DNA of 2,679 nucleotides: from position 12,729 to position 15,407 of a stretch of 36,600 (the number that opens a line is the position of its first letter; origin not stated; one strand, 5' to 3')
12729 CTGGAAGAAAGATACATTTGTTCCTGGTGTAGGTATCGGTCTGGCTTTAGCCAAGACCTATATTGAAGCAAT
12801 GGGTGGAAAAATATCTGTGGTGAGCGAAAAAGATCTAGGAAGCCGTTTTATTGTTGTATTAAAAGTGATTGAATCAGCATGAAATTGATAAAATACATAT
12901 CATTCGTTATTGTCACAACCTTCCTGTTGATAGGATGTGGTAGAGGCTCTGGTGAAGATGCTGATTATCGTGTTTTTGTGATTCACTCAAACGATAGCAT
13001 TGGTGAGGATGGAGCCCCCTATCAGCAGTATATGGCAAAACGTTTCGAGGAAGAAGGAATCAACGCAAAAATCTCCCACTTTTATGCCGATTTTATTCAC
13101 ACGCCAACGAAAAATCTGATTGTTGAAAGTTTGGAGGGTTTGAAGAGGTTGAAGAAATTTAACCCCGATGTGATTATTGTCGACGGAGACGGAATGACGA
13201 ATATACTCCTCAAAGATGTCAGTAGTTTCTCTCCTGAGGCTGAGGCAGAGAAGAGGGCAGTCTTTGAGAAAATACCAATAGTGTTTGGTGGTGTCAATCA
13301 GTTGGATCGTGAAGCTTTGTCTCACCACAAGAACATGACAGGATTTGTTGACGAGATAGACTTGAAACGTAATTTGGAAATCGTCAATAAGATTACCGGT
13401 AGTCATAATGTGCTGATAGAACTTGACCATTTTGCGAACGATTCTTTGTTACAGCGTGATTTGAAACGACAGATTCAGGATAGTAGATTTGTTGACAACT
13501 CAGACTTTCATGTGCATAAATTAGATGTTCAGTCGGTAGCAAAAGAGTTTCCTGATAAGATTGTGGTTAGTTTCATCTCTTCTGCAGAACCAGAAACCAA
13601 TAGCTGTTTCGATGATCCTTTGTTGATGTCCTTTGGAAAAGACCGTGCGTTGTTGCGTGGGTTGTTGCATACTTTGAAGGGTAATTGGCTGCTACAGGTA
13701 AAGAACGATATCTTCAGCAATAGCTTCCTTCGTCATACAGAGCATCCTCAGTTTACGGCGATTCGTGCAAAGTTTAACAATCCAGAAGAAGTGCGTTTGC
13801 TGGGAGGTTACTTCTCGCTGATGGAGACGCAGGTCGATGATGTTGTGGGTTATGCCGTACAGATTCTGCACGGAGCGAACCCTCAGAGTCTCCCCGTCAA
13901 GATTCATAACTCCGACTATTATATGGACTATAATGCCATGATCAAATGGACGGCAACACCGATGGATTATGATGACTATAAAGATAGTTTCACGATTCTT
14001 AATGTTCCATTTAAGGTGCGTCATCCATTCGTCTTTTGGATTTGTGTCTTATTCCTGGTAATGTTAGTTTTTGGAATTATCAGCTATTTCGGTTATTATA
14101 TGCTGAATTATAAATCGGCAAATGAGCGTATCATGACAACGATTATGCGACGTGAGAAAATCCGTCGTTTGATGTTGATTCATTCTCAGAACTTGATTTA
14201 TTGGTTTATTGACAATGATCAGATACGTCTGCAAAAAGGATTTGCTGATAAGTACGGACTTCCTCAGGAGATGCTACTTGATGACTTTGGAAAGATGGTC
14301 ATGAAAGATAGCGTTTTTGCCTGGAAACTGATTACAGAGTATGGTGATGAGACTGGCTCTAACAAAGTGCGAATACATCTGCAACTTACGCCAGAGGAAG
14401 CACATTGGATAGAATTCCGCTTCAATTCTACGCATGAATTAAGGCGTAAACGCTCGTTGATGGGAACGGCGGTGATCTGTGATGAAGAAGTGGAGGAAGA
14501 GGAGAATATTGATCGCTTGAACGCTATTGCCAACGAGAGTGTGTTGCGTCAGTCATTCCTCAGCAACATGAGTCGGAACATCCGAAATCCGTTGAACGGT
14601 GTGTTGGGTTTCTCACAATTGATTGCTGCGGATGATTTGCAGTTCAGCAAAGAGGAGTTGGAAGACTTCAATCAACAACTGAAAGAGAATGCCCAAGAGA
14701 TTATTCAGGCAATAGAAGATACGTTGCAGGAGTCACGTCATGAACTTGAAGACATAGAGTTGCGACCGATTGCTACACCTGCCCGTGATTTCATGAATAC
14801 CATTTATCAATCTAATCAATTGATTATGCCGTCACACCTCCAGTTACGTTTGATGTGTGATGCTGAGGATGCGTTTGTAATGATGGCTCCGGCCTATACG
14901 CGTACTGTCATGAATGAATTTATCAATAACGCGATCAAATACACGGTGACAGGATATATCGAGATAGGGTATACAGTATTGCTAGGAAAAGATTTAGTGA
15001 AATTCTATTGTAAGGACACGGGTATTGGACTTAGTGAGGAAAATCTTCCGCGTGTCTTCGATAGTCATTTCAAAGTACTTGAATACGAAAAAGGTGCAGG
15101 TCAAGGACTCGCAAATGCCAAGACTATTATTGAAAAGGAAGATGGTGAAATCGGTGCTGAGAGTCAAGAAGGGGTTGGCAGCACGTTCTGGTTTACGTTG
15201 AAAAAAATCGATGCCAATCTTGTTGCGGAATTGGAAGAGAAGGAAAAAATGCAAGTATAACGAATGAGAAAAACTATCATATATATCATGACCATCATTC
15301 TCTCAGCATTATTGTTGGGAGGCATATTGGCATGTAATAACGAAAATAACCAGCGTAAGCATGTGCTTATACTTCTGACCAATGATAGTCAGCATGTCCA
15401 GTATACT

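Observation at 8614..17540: A-B-A-B array of four paralogous periplasmic-binding-domain sensor kinases with complementary catalytic degeneration and no response regulator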

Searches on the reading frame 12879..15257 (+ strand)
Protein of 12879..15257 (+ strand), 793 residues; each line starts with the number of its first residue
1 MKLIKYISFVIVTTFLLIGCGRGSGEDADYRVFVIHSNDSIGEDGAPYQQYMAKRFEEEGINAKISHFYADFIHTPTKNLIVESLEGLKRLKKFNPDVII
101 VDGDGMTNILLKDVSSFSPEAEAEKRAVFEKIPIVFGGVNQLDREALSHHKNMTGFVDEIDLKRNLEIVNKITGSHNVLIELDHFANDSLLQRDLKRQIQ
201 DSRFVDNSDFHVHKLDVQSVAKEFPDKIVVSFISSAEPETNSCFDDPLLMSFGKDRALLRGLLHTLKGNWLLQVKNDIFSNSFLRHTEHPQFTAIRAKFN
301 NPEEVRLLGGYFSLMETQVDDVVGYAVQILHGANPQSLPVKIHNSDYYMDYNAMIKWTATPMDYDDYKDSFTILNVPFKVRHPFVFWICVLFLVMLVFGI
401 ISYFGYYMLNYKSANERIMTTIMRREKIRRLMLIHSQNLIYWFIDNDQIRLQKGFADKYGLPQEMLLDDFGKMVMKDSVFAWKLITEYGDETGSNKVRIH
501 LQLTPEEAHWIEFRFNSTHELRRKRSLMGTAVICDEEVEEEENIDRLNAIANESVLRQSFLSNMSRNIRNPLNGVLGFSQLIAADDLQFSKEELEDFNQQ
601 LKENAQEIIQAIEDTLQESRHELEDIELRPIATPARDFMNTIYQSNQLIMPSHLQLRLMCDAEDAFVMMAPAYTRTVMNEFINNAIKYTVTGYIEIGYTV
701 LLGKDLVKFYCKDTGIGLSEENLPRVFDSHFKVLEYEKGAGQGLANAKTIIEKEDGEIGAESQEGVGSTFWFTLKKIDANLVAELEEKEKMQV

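Call 3: search_protein_families(library=pfam, proteins=[window:12879-15257:+], max_evalue=0.1)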
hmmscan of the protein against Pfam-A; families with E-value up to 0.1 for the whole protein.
window:12879-15257:+ (793 aa): 3 families
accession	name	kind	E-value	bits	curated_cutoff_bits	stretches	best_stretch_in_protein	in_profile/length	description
PF02518.31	HATPase_c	-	8.7e-16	58.8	26.4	1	675-776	7-109/111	Histidine kinase-, DNA gyrase B-, and HSP90-like ATPase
PF00512.31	HisKA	-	2e-09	37.8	26.9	1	557-622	2-64/66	His Kinase A (phospho-acceptor) domain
PF08459.17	UvrC_RNaseH_dom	-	0.085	13.1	22.3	0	23-104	36-87/159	UvrC RNAse H endonuclease domain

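Call 4: search_protein_families(library=ncbifam, proteins=[window:12879-15257:+], max_evalue=0.1)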
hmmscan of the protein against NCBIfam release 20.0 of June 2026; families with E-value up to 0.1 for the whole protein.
window:12879-15257:+ (793 aa): 64 families (the best 25 are shown)
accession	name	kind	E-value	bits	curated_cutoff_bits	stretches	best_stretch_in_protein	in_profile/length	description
TIGR02956.1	TMAO_torS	equivalog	1.5e-32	112.7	676.5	1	557-792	464-698/967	TMAO reductase system sensor histidine kinase/response regulator TorS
NF046044.1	PnpS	equivalog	7.2e-26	91.1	400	1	555-774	168-389/390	two-component system histidine kinase PnpS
NF033092.0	HK_WalK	equivalog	9.6e-26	90.5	725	1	536-774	360-592/594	cell wall metabolism sensor histidine kinase WalK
NF008302.0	PRK11091.1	equivalog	1.7e-25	89.4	838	1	548-788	274-518/779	aerobic respiration two-component sensor histidine kinase ArcB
NF008318.0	PRK11107.1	equivalog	7.8e-25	87.1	890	1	556-775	292-517/920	two-component sensor histidine kinase BarA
TIGR02966.1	phoR_proteo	equivalog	2e-24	86.2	334.2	1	555-773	112-332/333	phosphate regulon sensor histidine kinase PhoR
NF045595.1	HK_scytonemin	equivalog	4.9e-23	81.4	865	1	533-774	391-633/637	scytonemin biosynthesis sensor histidine kinase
NF041947.1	LuxQ_Vibrio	equivalog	1.6e-22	79.3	1200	1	553-775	468-695/843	quorum-sensing autoinducer 2 sensor kinase/phosphatase LuxQ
NF008099.0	PRK10841.1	equivalog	1.7e-22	79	920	1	540-775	452-689/949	two-component system sensor histidine kinase RcsC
NF038297.2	hybrid_HK_HrmK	equivalog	3.3e-21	75.6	725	1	462-787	134-468/607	hybrid histidine kinase/response regulator HrmK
NF047874.1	MASE3_PAS_HK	subfamily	1.1e-20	73.9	560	1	437-781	275-629/655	MASE3 domain-containing sensor histidine kinase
NF011874.0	PRK15347.1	equivalog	2.2e-19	69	852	1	559-775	400-613/921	two component system sensor kinase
NF045901.1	HisKinLetSLeg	equivalog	1.1e-18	66.7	1650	1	537-776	270-518/906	two-component system sensor histidine kinase LetS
NF008468.0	PRK11360.1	equivalog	3e-18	65.5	646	1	512-775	352-607/616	two-component system sensor histidine kinase AtoS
NF006800.0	PRK09303.1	equivalog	1e-16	60.9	342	1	558-774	152-375/383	histidine kinase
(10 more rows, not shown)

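Call 10: find_homologous_proteins(query=window:12879-15257:+)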
Query window:12879-15257:+ (793 aa): 107 proteins with E <= 0.001 among 8000 candidates.
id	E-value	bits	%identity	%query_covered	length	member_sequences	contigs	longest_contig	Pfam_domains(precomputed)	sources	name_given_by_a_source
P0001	0.0e+0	1802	100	100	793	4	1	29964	PF02518.32,PF00512.32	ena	-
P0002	0.0e+0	1517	83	100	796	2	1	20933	PF02518.32,PF00512.32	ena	-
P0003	0.0e+0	1498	82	100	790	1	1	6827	PF02518.32,PF00512.32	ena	-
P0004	0.0e+0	1440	78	100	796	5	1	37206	PF02518.32,PF00512.32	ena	-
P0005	0.0e+0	1436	79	100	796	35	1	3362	PF02518.32,PF00512.32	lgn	-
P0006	0.0e+0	1429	78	100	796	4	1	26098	PF02518.32,PF00512.32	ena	-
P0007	0.0e+0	1415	78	100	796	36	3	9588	PF02518.32,PF00512.32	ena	-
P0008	0.0e+0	1302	71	100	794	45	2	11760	PF02518.32,PF00512.32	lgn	-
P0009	0.0e+0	1233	69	98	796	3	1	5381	PF02518.32,PF00512.32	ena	-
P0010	0.0e+0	1198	67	98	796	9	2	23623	PF02518.32,PF00512.32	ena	-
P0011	0.0e+0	1146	65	98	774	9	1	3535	PF02518.32,PF00512.32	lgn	-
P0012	0.0e+0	1013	58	95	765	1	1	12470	PF02518.32,PF00512.32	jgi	-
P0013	1.4e-258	879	50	98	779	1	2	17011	PF02518.32,PF00512.32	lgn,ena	-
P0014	3.3e-165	570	39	94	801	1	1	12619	PF02518.32,PF00512.32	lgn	-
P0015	1.3e-158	548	37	98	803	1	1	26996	PF02518.32,PF00512.32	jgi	-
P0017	5.7e-97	344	30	96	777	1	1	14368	PF02518.32,PF00512.32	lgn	-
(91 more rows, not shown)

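Call 13: find_encoding_contigs(protein=P0004, flank=10000, max_places=3)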
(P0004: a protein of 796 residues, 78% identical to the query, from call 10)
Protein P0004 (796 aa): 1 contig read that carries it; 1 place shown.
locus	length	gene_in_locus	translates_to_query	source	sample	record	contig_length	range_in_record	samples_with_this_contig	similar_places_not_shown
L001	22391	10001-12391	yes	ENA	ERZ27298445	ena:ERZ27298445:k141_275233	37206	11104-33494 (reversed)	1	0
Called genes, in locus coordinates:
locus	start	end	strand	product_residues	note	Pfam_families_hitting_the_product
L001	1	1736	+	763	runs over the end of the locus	PF00535:Glycos_transf_2, PF16269:DUF4922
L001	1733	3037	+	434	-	PF08486:SpoIID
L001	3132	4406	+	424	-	PF03092:BT1 (weak), PF07690:MFS_1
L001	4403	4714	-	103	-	-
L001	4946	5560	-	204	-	-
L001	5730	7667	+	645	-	-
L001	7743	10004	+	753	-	PF00512:HisKA, PF02518:HATPase_c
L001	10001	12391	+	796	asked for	PF00512:HisKA, PF02518:HATPase_c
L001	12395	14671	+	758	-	PF00512:HisKA (weak), PF02518:HATPase_c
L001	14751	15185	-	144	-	PF00011:HSP20, PF17886:ArsA_HSP20 (faint)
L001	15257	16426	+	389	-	PF00561:Abhydrolase_1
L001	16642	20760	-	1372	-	PF07494:Reg_prop (faint), PF07495:Y_Y_Y, PF00512:HisKA (weak), PF02518:HATPase_c, PF00072:Response_reg, PF12833:HTH_18, PF00165:HTH_AraC (weak)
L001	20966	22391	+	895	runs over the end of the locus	-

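Call 14: find_encoding_contigs(protein=P0010, flank=10000, max_places=3)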
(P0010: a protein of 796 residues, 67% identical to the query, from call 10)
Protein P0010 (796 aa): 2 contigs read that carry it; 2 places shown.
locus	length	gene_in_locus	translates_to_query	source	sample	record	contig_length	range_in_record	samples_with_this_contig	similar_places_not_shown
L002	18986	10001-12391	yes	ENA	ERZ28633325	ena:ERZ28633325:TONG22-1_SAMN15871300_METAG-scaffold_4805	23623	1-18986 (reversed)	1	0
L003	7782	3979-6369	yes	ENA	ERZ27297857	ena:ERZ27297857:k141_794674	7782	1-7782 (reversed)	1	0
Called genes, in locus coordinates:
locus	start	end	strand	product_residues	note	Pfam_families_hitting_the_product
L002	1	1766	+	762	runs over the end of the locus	PF00535:Glycos_transf_2, PF16269:DUF4922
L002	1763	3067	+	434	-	PF08486:SpoIID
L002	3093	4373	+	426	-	PF07690:MFS_1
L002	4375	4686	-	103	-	-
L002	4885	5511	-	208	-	-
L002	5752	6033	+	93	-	-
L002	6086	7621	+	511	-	-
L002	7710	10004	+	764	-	PF00512:HisKA, PF02518:HATPase_c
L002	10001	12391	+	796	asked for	PF00512:HisKA, PF02518:HATPase_c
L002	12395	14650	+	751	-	PF02518:HATPase_c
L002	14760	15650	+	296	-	PF00756:Esterase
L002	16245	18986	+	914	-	?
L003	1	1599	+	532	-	?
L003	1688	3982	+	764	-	PF00512:HisKA, PF02518:HATPase_c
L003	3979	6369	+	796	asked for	PF00512:HisKA, PF02518:HATPase_c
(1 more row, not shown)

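Call 15: find_encoding_contigs(protein=P0014, flank=10000, max_places=3)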
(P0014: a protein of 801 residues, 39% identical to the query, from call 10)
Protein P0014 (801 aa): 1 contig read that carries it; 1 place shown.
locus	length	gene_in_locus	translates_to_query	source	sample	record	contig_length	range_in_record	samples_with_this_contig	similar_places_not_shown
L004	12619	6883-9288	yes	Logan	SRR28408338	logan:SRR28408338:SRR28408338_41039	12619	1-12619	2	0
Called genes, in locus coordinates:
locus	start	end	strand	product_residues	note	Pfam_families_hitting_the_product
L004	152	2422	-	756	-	-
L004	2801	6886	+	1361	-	PF00512:HisKA, PF02518:HATPase_c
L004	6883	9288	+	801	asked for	PF00512:HisKA, PF02518:HATPase_c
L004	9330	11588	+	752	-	PF02518:HATPase_c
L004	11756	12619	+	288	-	?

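Call 16: find_encoding_contigs(protein=P0015, flank=10000, max_places=3)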
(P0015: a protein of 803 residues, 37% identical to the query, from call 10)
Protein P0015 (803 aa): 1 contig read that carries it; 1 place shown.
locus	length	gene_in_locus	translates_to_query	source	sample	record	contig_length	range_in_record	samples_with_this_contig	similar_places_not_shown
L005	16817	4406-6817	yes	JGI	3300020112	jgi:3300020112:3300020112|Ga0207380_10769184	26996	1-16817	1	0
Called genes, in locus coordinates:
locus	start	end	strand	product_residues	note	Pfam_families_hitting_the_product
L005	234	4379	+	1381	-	PF00512:HisKA (weak), PF02518:HATPase_c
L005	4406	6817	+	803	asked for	PF00512:HisKA, PF02518:HATPase_c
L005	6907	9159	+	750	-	PF00512:HisKA (weak), PF02518:HATPase_c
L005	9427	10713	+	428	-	PF01053:Cys_Met_Meta_PP, PF00155:Aminotran_1_2, PF06838:Met_gamma_lyase (weak), PF01041:DegT_DnrJ_EryC1, PF00266:Aminotran_5 (weak)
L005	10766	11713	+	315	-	PF00291:PALP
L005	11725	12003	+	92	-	-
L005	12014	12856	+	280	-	PF02569:Pantoate_ligase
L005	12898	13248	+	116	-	PF02261:Asp_decarbox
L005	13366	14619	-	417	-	PF13240:Zn_Ribbon_1 (weak)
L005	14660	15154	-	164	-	-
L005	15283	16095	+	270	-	PF11738:DUF3298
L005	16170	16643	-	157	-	PF13404:HTH_AsnC-type, PF13412:HTH_24, PF01037:AsnC_trans_reg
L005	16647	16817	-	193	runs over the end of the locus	PF02545:Maf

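Call 17: find_encoding_contigs(protein=P0017, flank=10000, max_places=3)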
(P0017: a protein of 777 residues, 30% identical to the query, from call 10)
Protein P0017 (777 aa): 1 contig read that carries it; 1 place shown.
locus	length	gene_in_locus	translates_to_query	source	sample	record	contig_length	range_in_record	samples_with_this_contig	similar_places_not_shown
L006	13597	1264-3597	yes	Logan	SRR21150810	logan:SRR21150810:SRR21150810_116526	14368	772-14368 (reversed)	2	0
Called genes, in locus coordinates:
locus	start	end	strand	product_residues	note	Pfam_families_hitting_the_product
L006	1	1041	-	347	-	?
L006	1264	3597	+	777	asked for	PF00512:HisKA, PF02518:HATPase_c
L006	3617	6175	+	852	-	PF00512:HisKA, PF02518:HATPase_c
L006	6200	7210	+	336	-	-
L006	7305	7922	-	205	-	PF12702:Lipocalin_3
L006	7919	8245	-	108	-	PF01909:NTP_transf_2, PF18765:Polbeta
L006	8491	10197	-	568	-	PF13734:Inhibitor_I69, PF01640:Peptidase_C10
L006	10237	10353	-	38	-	-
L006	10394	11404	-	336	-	-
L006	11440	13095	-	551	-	PF14322:SusD-like_3, PF07980:SusD_RagB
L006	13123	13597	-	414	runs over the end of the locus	?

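Call 18: find_encoding_contigs(protein=P0013, flank=10000, max_places=3)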
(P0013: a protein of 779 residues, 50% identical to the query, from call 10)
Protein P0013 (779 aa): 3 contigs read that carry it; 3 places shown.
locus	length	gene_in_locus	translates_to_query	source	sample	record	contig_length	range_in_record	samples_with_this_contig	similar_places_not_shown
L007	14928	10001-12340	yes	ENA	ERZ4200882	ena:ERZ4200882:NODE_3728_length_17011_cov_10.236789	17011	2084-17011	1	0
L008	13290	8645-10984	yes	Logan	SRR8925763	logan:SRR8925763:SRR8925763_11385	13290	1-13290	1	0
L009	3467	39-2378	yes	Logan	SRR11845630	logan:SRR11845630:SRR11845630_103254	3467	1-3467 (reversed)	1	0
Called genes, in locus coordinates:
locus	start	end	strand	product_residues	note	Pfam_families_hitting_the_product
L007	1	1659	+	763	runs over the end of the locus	PF00535:Glycos_transf_2, PF10111:Glyco_tranf_2_2 (faint), PF26216:GDPGP1_C (faint), PF16269:DUF4922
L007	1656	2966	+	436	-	PF08486:SpoIID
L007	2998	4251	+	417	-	PF03092:BT1 (weak), PF07690:MFS_1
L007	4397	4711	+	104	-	-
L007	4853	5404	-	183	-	-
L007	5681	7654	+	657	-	-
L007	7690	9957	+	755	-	PF00512:HisKA, PF02518:HATPase_c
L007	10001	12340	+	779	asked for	PF00512:HisKA, PF02518:HATPase_c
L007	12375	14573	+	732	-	PF02518:HATPase_c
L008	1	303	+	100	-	?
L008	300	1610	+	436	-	PF08486:SpoIID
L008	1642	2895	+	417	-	PF03092:BT1 (weak), PF07690:MFS_1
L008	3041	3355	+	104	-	-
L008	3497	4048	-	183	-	-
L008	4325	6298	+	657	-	-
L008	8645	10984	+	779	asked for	PF00512:HisKA, PF02518:HATPase_c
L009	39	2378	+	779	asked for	PF00512:HisKA, PF02518:HATPase_c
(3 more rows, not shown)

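Call 19: find_encoding_contigs(protein=P0012, flank=10000, max_places=3)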
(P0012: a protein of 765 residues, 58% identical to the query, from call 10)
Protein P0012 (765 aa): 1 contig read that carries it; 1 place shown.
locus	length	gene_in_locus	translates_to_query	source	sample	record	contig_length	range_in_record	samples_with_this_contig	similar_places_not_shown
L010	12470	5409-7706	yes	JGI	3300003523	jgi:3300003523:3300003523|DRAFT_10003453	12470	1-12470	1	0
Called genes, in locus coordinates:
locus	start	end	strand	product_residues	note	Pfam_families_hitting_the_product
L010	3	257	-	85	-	?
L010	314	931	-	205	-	PF01442:Apolipoprotein (weak)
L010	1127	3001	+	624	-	-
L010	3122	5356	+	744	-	PF00512:HisKA, PF02518:HATPase_c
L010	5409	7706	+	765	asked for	PF00512:HisKA, PF02518:HATPase_c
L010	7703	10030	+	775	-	PF00512:HisKA (faint), PF02518:HATPase_c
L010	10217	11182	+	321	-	PF13593:SBF_like, PF01758:SBF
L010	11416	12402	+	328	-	PF11288:DUF3089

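Call 27: find_related_loci(query=A3, collection=genome_contigs, flank=10000)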
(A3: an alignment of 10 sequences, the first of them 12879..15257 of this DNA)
Query A3 (793 aa) in genome_contigs; peptide patterns used: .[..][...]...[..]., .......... (x = any residue, [..] = any of these).
123 stretches matched a pattern; 24 encode a relative of the query (tblastn E <= 1e-3); 22 distinct loci.
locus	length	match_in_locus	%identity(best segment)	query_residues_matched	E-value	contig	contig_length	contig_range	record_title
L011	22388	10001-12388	78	1-793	0e+0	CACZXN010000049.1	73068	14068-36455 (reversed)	MAG: uncultured Bacteroidales bacterium isolate RUG13039 genome assembly, contig: RUG13039_asm_49, whole genome shotgun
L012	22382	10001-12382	71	1-790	0e+0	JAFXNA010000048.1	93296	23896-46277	MAG: Bacteroidaceae bacterium isolate RGIG6563 Sheep_Reticulum-5__c514420, whole genome shotgun sequence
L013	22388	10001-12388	78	1-793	0e+0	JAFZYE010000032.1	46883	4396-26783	MAG: Bacteroidaceae bacterium isolate RGIG8205 Water_buffalos_Rumen-3__c849161, whole genome shotgun sequence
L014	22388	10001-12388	79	1-793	0e+0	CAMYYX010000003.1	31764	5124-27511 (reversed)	MAG TPA_asm: uncultured Prevotellaceae bacterium isolate SRR10912538_bin.26_metaWRAP_v1.3_MAG genome assembly, contig: E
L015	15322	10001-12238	46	4-772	0e+0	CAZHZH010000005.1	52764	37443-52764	MAG TPA_asm: uncultured Bacteroidaceae bacterium isolate SRP225648_co1_97 genome assembly, contig: NODE_1063_length_5276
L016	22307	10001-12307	36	12-776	1e-155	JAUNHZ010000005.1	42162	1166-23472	MAG: Bacteroidales bacterium isolate S28M_St_metabat_119 NODE_601_length_42162_cov_7.297266, whole genome shotgun sequen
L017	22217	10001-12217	35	30-777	4e-139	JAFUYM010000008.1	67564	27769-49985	MAG: Bacteroidaceae bacterium isolate RGIG4941 Roe_deer_Rumen-3__c656, whole genome shotgun sequence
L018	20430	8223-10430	34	32-776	4e-136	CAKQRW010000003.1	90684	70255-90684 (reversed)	MAG: uncultured Bacteroidaceae bacterium isolate REFINED_METABAT215_TOP10_CONTIGS_1500_ASSEMBLY_K77_MERGED__Hadza_MoBio_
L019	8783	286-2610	32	1-782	1e-131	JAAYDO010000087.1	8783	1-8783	MAG: Bacteroidales bacterium isolate AS06rmzACSIP_563 758551_AS06, whole genome shotgun sequence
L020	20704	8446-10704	32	10-776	2e-130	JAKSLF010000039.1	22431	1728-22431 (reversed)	MAG: Bacteroidales bacterium isolate Horse_feces92 MAG092_39, whole genome shotgun sequence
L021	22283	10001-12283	32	9-777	2e-128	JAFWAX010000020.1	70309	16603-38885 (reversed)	MAG: Bacteroidaceae bacterium isolate RGIG5573 Sheep_Colon.Co__c861319, whole genome shotgun sequence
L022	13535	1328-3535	32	32-776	8e-120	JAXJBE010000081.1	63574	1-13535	MAG: Bacteroidaceae bacterium isolate DOME_MAG_11322 11322_W0104_k141_70342, whole genome shotgun sequence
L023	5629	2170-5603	30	10-774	8e-115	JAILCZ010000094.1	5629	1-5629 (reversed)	MAG: Bacteroidales bacterium isolate RUI007 k141_11775000_flag=0_multi=21.0000_len=5629, whole genome shotgun sequence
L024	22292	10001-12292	36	31-780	1e-162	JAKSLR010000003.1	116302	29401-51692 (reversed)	MAG: Bacteroidaceae bacterium isolate Horse_feces104 MAG104_3, whole genome shotgun sequence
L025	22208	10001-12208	33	32-776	4e-126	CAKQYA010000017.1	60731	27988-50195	MAG: uncultured Bacteroidaceae bacterium isolate REFINED_METABAT215_TOP10_CONTIGS_1500_ASSEMBLY_K77_MERGED__Hadza_MoBio_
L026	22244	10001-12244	30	32-774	4e-100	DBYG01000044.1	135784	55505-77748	MAG TPA_asm: Bacteroidales bacterium UBA1192 UBA1192_contig_8424, whole genome shotgun sequence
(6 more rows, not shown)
